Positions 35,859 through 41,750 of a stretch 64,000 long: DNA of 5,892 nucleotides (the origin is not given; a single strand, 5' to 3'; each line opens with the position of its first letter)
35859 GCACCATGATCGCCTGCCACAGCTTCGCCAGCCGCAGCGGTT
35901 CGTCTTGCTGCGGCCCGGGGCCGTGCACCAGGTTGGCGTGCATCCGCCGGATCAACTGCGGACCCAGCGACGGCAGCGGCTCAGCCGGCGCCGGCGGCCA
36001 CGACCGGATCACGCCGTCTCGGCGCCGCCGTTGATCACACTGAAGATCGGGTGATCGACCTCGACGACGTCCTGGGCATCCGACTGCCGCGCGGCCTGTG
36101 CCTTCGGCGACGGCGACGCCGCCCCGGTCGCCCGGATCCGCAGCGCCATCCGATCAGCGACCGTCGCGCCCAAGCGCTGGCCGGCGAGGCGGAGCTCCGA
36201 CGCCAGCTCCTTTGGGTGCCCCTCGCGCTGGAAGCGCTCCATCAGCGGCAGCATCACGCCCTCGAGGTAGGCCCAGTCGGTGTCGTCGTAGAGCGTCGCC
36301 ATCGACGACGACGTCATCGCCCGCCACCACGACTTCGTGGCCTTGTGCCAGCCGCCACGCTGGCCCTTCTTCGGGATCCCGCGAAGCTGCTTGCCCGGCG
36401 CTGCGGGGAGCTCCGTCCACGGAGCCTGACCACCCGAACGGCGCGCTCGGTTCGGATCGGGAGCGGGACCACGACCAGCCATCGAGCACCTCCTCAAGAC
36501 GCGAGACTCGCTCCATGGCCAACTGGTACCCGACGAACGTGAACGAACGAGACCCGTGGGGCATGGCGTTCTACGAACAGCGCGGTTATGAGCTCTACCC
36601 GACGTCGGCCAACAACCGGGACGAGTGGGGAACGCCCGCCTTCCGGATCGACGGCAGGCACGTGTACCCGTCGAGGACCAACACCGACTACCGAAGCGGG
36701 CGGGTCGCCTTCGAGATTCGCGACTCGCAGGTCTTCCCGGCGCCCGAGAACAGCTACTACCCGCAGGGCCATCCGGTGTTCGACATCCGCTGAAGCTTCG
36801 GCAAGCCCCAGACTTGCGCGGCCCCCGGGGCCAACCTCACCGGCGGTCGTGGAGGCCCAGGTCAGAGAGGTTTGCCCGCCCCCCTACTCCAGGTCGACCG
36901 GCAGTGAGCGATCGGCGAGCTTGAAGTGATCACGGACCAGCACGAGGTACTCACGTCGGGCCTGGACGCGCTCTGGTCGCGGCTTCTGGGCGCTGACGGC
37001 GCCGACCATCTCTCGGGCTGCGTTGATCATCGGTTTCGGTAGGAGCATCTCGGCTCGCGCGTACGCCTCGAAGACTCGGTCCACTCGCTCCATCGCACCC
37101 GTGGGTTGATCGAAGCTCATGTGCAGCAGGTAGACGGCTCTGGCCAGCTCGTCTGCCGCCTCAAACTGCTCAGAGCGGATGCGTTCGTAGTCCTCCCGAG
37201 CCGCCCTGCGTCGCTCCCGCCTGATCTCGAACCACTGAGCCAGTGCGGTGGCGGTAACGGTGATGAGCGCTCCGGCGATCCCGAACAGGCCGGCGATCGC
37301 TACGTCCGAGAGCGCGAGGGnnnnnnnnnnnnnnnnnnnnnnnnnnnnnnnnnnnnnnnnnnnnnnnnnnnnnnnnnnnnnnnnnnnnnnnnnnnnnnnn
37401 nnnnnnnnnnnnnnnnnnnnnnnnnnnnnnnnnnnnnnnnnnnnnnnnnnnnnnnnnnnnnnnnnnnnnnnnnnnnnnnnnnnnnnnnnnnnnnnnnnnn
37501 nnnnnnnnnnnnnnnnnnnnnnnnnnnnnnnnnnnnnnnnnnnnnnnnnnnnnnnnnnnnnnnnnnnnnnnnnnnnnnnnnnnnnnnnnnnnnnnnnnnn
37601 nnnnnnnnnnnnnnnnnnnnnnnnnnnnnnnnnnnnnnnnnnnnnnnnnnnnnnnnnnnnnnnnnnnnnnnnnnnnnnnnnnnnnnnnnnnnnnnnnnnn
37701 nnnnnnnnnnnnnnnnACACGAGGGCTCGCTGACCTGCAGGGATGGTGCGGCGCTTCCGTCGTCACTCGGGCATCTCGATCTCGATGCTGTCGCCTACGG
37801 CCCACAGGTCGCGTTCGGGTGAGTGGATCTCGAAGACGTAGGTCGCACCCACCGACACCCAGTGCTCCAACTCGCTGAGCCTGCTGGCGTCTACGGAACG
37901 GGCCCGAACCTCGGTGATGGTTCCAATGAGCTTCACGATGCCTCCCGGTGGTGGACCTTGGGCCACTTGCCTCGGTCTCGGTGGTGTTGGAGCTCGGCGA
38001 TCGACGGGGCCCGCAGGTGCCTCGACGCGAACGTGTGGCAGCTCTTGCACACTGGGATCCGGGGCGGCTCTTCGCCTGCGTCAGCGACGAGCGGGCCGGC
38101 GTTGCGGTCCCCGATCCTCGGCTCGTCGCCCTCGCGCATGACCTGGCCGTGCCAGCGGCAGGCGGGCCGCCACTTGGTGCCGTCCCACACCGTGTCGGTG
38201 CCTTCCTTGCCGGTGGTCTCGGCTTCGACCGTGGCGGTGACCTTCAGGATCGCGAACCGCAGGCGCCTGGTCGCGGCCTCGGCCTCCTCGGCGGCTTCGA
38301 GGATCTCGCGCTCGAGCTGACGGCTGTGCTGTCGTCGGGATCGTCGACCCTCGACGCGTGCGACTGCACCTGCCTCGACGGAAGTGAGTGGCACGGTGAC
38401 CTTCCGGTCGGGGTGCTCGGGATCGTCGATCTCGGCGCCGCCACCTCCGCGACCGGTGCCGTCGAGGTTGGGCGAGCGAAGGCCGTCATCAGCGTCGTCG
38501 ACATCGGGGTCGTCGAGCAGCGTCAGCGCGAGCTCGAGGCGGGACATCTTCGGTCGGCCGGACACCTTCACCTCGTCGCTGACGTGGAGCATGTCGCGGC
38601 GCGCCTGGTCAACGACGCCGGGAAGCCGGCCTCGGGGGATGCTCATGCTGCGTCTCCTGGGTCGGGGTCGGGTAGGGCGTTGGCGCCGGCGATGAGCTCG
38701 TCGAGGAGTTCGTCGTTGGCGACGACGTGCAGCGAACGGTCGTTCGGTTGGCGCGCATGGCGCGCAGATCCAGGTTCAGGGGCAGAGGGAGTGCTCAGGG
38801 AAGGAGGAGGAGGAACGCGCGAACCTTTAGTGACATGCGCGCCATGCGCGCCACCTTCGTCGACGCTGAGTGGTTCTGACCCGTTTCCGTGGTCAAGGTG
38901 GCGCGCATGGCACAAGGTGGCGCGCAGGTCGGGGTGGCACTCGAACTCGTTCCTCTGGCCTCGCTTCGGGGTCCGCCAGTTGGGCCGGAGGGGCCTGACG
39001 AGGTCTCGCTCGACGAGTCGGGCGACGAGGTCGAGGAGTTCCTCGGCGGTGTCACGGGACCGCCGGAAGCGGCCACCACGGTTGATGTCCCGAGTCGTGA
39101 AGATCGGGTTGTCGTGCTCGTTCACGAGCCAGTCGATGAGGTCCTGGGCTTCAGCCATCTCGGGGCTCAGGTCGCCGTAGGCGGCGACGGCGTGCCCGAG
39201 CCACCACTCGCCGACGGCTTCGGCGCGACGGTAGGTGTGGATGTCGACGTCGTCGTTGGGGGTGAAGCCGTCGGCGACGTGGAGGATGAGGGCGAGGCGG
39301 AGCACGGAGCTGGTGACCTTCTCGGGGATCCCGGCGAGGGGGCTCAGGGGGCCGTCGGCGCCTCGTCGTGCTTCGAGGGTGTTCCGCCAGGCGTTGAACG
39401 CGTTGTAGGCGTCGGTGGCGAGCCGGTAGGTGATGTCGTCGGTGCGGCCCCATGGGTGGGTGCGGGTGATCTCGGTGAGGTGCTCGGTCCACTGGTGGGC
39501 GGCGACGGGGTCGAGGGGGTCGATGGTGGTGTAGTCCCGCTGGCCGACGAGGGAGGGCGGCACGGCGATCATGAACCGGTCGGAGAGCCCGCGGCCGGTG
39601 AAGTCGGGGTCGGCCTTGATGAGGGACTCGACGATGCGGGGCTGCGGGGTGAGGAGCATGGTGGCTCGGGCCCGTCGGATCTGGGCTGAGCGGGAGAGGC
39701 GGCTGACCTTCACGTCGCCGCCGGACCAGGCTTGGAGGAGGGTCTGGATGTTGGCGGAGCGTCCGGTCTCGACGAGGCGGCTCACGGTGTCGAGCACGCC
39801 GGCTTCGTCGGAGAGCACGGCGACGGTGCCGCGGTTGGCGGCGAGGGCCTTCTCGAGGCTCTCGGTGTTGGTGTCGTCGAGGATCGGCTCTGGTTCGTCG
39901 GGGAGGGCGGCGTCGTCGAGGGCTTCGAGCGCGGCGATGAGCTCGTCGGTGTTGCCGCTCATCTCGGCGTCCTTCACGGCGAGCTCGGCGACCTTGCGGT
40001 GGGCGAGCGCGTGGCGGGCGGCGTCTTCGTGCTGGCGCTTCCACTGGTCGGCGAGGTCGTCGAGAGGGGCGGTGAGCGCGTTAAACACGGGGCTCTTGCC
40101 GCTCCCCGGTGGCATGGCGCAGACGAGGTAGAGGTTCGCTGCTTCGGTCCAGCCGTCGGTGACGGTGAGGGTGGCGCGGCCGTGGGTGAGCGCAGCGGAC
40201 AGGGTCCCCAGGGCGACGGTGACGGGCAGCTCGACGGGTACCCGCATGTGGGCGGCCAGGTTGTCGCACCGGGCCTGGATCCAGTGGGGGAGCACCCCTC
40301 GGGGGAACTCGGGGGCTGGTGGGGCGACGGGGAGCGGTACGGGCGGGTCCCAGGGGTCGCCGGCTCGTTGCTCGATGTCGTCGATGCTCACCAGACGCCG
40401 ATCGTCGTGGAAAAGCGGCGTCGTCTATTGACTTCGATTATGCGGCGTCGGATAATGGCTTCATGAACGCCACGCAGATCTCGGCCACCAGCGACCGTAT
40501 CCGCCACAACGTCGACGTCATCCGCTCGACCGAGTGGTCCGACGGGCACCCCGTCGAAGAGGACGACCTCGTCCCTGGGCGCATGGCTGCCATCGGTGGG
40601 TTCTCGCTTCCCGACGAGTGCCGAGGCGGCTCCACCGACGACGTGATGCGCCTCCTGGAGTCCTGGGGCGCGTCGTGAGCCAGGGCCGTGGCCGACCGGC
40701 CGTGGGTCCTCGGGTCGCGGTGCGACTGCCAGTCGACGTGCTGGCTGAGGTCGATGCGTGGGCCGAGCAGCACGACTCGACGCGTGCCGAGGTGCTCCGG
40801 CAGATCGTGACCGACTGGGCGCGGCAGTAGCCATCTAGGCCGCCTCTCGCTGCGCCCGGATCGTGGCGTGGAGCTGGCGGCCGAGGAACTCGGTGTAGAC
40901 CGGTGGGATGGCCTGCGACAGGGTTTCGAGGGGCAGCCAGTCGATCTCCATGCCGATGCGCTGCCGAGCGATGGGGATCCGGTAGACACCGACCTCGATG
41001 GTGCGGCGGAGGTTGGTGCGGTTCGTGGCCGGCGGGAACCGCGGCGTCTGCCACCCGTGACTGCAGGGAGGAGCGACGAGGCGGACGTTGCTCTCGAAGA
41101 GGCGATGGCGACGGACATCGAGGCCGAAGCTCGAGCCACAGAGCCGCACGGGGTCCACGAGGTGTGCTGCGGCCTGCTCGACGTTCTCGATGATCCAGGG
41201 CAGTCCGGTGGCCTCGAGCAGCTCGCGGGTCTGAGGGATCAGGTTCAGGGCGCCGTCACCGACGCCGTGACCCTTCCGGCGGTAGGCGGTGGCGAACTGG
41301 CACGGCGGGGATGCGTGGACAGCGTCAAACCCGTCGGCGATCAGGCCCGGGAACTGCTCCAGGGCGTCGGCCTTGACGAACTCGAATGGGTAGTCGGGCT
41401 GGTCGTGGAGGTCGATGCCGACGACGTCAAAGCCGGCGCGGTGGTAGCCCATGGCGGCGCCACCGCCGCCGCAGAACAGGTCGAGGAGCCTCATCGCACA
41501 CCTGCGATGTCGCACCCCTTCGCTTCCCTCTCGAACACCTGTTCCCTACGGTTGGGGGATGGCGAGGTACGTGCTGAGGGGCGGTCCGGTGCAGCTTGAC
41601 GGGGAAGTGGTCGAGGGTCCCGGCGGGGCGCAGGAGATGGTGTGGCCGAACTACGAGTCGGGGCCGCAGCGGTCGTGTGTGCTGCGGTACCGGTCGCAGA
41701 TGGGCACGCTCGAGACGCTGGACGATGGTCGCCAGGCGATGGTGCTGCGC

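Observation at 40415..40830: Near-consensus leaderless promoter bracketed by direct repeats, driving a plus-strand acidic-protein / RHH two-gene cassette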

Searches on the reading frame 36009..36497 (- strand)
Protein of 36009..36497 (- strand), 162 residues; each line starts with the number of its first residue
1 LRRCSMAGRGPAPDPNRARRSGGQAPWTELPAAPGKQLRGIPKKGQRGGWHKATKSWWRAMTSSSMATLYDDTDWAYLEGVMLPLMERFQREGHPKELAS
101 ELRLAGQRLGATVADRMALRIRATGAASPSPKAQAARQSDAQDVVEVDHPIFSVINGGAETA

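Call 52: search_protein_families(library=pfam, proteins=[window:36009-36497:-], max_evalue=0.01)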
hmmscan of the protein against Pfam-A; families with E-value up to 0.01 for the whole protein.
window:36009-36497:- (162 aa): 1 family
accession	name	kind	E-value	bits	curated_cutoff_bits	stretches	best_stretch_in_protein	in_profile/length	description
PF25673.1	Terminase_7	-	1.3e-21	77.5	27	1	8-137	1-127/139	Phage terminase small subunit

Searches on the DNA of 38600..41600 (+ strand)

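Call 4: search_dna_similar(query=window:38600-41600:+, collection=phages, mode=near)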
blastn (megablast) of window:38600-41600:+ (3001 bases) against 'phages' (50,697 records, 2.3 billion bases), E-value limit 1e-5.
No match.

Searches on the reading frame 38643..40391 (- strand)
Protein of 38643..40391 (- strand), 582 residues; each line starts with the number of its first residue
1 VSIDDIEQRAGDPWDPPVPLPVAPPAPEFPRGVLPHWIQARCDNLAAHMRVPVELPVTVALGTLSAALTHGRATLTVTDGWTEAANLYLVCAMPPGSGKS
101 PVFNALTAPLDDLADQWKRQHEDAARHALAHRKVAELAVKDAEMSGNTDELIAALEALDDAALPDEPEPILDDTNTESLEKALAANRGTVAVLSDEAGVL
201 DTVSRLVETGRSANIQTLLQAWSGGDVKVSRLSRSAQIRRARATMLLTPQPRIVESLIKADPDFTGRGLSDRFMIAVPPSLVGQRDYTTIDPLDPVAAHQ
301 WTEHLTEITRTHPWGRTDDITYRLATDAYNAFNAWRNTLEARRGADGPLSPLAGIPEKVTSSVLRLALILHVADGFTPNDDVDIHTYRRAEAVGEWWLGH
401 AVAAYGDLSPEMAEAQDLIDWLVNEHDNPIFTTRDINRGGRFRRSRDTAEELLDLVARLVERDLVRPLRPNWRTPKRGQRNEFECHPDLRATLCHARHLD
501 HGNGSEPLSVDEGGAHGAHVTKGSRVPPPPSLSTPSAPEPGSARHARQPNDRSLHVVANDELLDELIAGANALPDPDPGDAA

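Call 5: search_protein_families(library=pfam, proteins=[window:38643-40391:-], max_evalue=0.1)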
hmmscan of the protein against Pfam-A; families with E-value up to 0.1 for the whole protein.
window:38643-40391:- (582 aa): 1 family
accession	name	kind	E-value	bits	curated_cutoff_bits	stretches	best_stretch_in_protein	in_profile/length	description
PF13148.11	DUF3987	-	5.2e-67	227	27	1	51-406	2-363/364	Protein of unknown function (DUF3987)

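Call 10: search_protein_families(library=phrogs, proteins=[window:38643-40391:-], max_evalue=0.01)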
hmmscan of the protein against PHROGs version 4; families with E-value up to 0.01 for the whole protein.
window:38643-40391:- (582 aa): 1 family
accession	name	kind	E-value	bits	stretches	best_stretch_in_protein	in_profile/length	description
phrog_2373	-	DNA, RNA and nucleotide metabolism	4.4e-54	184.9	1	14-430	41-461/515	DNA helicase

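Call 15: find_related_loci(query=window:38643-40391:-, collection=genome_contigs, flank=6000)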
Query window:38643-40391:- (582 aa) in genome_contigs; peptide patterns used: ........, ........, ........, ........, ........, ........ (x = any residue, [..] = any of these).
111 stretches matched a pattern, but none encodes a relative of the query by tblastn (E <= 1e-3).

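Call 23: find_related_loci(query=window:38643-40391:-, collection=viral_contigs, flank=6000)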
Query window:38643-40391:- (582 aa) in viral_contigs; peptide patterns used: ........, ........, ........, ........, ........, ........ (x = any residue, [..] = any of these).
2 stretches matched a pattern, but none encodes a relative of the query by tblastn (E <= 1e-3).

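Call 24: find_homologous_proteins(query=window:38643-40391:-)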
Query window:38643-40391:- (582 aa): 20 proteins with E <= 0.001 among 8000 candidates.
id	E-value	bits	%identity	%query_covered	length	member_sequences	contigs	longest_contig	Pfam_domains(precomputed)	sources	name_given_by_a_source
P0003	0.0e+0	1321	100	100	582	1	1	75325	PF13148.12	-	-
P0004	7.3e-120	419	55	65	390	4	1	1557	PF13148.12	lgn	-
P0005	2.2e-67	246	35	75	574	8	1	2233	PF13148.12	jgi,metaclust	metaclust:\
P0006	2.5e-58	216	34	78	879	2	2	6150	PF13148.12,PF09250.17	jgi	jgi:replicative DNA helicase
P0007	7.4e-57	211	35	78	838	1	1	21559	PF13148.12,PF13362.13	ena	-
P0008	1.1e-56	211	32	80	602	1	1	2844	PF13148.12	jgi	jgi:hypothetical protein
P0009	9.3e-50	188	30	78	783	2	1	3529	PF13148.12,PF09250.17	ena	-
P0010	6.1e-48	182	31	80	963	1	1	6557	PF13148.12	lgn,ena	-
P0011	3.4e-37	146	29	71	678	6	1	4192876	PF13148.12,PF00772.27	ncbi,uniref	ncbi:DUF3987 domain-containing protein [Streptomyces sp. CA-250714]|uniref:YfjI family protein n=1 T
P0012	6.4e-34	136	30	71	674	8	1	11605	PF13148.12,PF00772.27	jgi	jgi:replicative DNA helicase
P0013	2.5e-26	111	29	77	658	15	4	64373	PF13148.12,PF00772.27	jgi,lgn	jgi:replicative DNA helicase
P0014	1.7e-14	71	29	73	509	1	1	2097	PF13148.12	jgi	jgi:Protein of unknown function (DUF3987)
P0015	3.3e-14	71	28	64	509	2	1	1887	PF13148.12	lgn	-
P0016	4.4e-14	70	29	66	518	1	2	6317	PF13148.12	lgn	-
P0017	2.2e-13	68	29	73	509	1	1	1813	PF13148.12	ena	-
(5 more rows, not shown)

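Call 25: find_encoding_contigs(protein=P0004, flank=5000)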
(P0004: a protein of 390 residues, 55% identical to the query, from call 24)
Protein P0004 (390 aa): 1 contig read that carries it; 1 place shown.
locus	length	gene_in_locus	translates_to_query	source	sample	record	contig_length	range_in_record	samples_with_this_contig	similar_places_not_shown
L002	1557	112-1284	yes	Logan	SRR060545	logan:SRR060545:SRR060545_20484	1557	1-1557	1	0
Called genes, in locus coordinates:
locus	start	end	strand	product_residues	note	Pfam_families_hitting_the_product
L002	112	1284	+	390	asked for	PF13148:DUF3987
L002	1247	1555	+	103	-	?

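Call 36: search_protein_families(library=padloc, proteins=[window:38643-40391:-], max_evalue=0.01)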
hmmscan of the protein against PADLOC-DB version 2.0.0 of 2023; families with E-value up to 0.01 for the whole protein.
window:38643-40391:- (582 aa): 0 families

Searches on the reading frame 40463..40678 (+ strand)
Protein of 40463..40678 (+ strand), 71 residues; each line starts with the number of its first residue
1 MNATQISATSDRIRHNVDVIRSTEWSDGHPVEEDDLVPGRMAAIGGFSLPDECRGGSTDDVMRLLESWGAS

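Call 5: search_protein_families(library=pfam, proteins=[window:40463-40678:+], max_evalue=0.1)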
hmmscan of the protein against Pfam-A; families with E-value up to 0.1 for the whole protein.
window:40463-40678:+ (71 aa): 0 families

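Call 9: find_homologous_proteins(query=window:40463-40675:+)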
Query window:40463-40675:+ (71 aa): 1 proteins with E <= 0.001 among 1 candidates.
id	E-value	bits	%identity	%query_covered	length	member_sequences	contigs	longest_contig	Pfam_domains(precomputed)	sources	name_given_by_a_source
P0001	9.1e-41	154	100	100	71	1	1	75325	-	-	-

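Call 10: search_protein_families(library=phrogs, proteins=[window:40463-40675:+], max_evalue=0.01)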
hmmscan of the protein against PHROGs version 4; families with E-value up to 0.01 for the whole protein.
window:40463-40675:+ (71 aa): 0 families

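Call 13: find_encoding_contigs(protein=P0001, flank=10000)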
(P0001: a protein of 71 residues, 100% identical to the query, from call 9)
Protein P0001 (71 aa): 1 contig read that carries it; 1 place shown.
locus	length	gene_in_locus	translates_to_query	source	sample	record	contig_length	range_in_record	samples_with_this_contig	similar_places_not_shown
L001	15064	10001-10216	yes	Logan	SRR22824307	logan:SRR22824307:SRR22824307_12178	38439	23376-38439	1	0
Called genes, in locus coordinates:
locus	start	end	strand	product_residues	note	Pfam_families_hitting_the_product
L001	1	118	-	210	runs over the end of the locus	-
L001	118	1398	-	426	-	PF05065:Phage_capsid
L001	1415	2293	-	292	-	PF04586:Peptidase_S78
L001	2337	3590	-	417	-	PF04860:Phage_portal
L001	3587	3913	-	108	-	-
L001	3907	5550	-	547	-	-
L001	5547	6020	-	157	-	PF25673:Terminase_7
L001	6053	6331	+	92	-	-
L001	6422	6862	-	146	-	-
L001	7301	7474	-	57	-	-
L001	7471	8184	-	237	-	-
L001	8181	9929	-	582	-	PF13148:DUF3987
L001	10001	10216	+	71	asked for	-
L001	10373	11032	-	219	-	-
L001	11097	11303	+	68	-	-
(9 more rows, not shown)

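Call 20: search_protein_representatives(protein=window:40463-40675:+)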
Query: 71 residues. Proteins with E-value up to 0.001 (for the whole library): 2; up to 1e-10: 1; up to 1e-30: 1. The best 2 are listed.
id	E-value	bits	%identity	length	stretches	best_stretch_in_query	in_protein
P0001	2.9e-41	154.2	100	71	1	1-71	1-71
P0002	1.2e-07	47.8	28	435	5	21-49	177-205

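Call 30: predict_structure(protein=window:40463-40675:+)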
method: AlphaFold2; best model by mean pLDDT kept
length: 71 residues; sequences in the alignment: 1
mean_pLDDT: 56.4   pTM: 0.29
mean pLDDT of the five models: 56.4, 53.0, 52.1, 50.1, 50.0
residues with pLDDT >= 90: 0; 70-90: 13; 50-70: 35; < 50: 23
segments of 3 or more residues with pLDDT < 50: 33-46
pLDDT, mean of each block of 10 residues (from residue 1): 59 75 60 46 45 55 57 39
secondary structure, 60 per line:
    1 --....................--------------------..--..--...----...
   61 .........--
elements in order: H3-22 H58-69

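Call 36: search_protein_families(library=padloc, proteins=[window:40463-40675:+], max_evalue=0.01)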
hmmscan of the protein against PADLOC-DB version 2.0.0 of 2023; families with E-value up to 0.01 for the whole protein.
window:40463-40675:+ (71 aa): 0 families

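Call 40: search_protein_families(library=ncbifam, proteins=[window:40463-40675:+], max_evalue=0.01)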
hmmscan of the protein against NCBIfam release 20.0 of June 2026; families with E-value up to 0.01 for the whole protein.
window:40463-40675:+ (71 aa): 0 families

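Call 80: search_dna_similar(query=window:40463-40675:+, collection=phages, mode=protein, max_evalue=1, max_rows=10)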
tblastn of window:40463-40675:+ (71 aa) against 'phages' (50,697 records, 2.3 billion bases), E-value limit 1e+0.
No match.
